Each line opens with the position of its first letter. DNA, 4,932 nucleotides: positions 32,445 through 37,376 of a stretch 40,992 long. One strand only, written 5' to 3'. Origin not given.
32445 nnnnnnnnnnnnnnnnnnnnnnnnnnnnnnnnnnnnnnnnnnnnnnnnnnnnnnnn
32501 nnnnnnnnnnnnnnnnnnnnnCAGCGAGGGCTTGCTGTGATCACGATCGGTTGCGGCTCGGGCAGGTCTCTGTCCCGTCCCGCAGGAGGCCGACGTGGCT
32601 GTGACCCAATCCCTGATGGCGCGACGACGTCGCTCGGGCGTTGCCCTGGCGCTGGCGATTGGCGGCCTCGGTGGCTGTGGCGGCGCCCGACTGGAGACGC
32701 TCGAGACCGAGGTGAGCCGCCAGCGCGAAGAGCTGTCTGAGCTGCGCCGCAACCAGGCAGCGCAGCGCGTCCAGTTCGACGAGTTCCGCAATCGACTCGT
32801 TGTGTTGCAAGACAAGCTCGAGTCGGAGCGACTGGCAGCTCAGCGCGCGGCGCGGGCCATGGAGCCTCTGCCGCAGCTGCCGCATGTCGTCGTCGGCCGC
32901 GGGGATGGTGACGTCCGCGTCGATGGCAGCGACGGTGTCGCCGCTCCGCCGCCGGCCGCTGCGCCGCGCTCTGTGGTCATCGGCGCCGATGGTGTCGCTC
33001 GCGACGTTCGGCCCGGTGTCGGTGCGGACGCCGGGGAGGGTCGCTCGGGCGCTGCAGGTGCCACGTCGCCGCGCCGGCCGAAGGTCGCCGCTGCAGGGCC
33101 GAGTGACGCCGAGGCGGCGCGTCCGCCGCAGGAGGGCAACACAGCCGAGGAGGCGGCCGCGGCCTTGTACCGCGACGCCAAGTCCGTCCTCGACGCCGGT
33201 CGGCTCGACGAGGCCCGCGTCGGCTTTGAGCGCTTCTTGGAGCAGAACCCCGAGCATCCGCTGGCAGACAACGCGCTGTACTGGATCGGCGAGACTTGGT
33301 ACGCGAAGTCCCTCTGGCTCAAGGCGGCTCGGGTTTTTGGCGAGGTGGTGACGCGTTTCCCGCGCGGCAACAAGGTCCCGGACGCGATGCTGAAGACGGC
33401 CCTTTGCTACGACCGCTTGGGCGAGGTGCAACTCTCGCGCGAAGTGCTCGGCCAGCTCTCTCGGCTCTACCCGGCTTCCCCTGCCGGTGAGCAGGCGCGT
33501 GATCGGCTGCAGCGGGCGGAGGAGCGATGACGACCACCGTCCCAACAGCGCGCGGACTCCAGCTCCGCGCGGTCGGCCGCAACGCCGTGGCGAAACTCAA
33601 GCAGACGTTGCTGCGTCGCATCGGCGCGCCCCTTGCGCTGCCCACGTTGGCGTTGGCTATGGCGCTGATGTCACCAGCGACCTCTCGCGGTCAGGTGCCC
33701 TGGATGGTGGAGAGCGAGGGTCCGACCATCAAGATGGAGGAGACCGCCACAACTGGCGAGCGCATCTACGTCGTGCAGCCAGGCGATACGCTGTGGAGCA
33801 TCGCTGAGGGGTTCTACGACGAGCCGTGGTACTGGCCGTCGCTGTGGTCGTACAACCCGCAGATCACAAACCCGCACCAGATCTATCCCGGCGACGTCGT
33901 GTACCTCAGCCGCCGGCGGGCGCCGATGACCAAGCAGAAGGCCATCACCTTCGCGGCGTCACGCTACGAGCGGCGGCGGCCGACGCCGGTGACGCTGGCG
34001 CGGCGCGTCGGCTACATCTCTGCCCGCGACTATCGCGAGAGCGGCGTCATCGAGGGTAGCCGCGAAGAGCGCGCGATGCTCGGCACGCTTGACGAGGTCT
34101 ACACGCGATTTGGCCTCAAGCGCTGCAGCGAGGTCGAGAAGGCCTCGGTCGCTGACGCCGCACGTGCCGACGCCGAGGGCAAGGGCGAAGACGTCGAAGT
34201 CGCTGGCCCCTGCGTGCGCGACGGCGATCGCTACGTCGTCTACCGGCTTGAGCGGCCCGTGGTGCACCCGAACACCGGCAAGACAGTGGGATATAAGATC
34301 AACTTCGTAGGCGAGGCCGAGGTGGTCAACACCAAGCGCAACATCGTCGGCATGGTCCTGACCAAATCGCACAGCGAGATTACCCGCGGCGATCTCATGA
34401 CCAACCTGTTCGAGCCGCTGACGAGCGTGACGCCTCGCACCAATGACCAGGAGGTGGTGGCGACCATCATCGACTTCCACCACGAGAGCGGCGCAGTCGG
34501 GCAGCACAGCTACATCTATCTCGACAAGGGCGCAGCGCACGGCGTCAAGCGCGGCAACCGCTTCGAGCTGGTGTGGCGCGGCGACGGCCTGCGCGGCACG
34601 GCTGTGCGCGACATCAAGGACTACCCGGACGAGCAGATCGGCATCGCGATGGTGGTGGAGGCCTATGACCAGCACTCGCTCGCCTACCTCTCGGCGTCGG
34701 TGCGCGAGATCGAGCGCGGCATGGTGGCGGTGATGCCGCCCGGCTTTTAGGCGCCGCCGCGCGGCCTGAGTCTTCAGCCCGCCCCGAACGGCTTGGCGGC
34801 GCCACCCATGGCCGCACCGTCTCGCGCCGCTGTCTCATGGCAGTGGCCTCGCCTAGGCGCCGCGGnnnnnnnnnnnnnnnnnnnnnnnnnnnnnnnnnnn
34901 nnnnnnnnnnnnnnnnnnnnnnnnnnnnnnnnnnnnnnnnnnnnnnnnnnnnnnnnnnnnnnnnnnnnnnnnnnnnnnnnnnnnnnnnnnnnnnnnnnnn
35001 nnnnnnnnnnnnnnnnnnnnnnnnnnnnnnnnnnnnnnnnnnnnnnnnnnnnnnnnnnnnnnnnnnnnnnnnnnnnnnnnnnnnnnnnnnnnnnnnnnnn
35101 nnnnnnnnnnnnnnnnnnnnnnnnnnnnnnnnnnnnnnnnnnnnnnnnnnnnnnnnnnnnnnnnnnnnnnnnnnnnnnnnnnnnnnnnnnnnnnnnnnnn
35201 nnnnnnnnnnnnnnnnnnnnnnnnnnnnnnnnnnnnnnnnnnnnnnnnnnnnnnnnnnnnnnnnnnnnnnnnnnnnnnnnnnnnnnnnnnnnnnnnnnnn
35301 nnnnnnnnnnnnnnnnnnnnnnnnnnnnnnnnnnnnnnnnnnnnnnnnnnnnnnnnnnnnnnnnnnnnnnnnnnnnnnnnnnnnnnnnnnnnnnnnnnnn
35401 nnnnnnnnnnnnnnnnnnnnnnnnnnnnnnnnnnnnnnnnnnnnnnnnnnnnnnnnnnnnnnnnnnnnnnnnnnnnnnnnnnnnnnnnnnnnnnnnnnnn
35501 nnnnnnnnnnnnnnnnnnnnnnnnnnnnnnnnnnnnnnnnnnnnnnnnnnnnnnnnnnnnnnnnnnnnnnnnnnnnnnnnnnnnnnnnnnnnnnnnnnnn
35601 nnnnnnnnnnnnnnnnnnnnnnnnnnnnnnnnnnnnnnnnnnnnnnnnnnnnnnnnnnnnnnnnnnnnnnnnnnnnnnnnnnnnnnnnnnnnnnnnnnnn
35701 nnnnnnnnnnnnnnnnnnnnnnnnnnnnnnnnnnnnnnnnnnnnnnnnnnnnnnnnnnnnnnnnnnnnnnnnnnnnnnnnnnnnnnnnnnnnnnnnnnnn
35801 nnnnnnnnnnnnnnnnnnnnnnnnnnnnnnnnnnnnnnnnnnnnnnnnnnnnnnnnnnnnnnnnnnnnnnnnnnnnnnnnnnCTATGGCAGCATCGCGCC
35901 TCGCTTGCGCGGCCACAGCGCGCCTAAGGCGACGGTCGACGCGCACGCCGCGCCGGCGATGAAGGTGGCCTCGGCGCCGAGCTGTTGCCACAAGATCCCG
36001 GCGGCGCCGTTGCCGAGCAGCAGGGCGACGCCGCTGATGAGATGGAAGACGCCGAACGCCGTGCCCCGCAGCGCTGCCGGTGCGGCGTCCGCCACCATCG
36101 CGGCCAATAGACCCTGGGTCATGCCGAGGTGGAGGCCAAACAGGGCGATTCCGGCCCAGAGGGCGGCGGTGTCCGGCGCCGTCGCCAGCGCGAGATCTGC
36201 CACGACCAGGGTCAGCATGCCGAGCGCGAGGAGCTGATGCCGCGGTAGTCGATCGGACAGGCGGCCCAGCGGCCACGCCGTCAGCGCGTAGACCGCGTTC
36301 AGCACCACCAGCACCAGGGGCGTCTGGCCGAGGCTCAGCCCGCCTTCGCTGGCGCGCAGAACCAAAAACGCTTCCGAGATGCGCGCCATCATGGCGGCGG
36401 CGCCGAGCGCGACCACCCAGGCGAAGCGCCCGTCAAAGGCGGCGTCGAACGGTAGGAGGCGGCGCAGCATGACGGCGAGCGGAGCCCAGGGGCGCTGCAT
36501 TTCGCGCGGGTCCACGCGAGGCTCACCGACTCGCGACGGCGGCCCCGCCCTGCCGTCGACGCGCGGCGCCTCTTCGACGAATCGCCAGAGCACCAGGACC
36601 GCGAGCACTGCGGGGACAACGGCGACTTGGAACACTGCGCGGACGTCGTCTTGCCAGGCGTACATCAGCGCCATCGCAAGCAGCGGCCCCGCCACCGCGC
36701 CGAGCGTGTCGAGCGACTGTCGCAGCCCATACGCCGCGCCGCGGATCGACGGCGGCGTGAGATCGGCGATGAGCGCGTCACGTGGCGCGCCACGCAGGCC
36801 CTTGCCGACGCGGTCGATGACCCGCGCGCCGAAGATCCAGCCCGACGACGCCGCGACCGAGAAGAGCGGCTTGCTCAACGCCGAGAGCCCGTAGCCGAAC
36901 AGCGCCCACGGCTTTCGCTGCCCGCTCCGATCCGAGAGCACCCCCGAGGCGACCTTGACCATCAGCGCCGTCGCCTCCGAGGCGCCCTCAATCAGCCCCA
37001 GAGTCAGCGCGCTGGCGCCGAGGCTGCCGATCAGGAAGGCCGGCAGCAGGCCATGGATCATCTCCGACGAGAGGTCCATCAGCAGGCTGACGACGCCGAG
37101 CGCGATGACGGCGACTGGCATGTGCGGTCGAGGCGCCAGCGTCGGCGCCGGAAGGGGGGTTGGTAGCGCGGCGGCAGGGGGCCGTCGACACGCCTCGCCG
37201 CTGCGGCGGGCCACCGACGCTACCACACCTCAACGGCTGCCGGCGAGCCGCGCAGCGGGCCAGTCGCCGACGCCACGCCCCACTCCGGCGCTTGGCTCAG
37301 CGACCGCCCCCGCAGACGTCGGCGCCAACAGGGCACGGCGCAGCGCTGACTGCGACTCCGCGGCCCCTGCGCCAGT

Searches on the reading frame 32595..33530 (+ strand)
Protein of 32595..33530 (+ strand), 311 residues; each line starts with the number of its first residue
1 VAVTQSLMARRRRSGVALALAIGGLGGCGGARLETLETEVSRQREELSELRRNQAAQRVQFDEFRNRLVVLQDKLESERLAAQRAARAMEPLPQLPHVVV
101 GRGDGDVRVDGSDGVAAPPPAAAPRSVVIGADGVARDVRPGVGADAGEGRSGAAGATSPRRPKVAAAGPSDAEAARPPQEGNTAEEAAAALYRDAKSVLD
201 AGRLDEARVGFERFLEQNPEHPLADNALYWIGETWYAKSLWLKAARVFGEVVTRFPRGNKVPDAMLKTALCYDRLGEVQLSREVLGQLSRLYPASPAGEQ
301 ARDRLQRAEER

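Call 32: search_protein_families(library=pfam, proteins=[window:32595-33530:+], max_evalue=0.001)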
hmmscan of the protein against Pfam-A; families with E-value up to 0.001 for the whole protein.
window:32595-33530:+ (311 aa): 6 families
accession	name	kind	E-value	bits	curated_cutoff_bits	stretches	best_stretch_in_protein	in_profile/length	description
PF13174.12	TPR_6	-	9.2e-12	45.2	26.3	1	263-295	1-33/33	Tetratricopeptide repeat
PF13525.12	YfiO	-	8.2e-07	29.4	25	0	190-238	44-92/203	Outer membrane lipoprotein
PF13432.12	TPR_16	-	1.3e-05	26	32.7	1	195-256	4-62/65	Tetratricopeptide repeat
PF07719.23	TPR_2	-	7.7e-05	23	27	0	199-221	12-34/34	Tetratricopeptide repeat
PF13428.12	TPR_14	-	0.00016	22.5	23.5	0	199-226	12-39/44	Tetratricopeptide repeat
PF14559.12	TPR_19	-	0.00056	20.6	25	0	188-227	25-64/68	Tetratricopeptide repeat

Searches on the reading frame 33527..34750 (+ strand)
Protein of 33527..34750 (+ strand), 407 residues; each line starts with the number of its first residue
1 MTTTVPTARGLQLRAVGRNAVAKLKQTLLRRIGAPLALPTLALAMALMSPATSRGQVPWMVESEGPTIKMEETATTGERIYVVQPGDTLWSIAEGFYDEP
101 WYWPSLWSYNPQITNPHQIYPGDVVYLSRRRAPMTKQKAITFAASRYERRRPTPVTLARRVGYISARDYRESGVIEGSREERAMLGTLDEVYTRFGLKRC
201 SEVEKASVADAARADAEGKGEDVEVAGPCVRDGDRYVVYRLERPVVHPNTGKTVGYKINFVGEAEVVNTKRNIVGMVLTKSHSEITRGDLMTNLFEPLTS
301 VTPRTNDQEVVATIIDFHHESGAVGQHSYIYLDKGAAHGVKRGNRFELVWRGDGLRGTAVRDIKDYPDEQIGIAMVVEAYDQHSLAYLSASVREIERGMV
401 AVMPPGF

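Call 32: search_protein_families(library=pfam, proteins=[window:33527-34750:+], max_evalue=0.001)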
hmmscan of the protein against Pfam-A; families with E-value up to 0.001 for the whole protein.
window:33527-34750:+ (407 aa): 1 family
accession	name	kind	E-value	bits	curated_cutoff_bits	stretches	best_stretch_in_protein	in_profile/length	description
PF01476.26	LysM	-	2.1e-09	37.6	20.9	1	81-126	1-41/43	LysM domain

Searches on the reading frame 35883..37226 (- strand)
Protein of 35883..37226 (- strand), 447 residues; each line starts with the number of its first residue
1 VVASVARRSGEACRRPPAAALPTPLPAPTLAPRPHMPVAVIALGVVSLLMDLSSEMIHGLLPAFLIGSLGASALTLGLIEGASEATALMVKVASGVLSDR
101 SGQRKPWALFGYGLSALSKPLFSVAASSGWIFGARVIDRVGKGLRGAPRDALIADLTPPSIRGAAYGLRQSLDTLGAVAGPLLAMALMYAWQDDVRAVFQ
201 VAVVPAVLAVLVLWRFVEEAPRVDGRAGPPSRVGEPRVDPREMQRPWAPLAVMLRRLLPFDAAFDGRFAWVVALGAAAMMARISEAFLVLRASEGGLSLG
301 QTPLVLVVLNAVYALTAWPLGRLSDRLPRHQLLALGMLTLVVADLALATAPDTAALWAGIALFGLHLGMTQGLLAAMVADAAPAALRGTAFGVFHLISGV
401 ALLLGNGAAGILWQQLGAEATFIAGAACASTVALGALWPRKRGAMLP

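Call 32: search_protein_families(library=pfam, proteins=[window:35883-37226:-], max_evalue=0.001)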
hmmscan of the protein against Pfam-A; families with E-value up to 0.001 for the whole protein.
window:35883-37226:- (447 aa): 2 families
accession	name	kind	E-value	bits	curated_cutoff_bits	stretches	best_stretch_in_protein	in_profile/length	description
PF07690.21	MFS_1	-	2.3e-50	171.9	33.4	2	45-405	3-346/347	Major Facilitator Superfamily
PF00083.30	Sugar_tr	-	4.6e-11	42.7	22.3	2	72-222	44-196/452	Sugar (and other) transporter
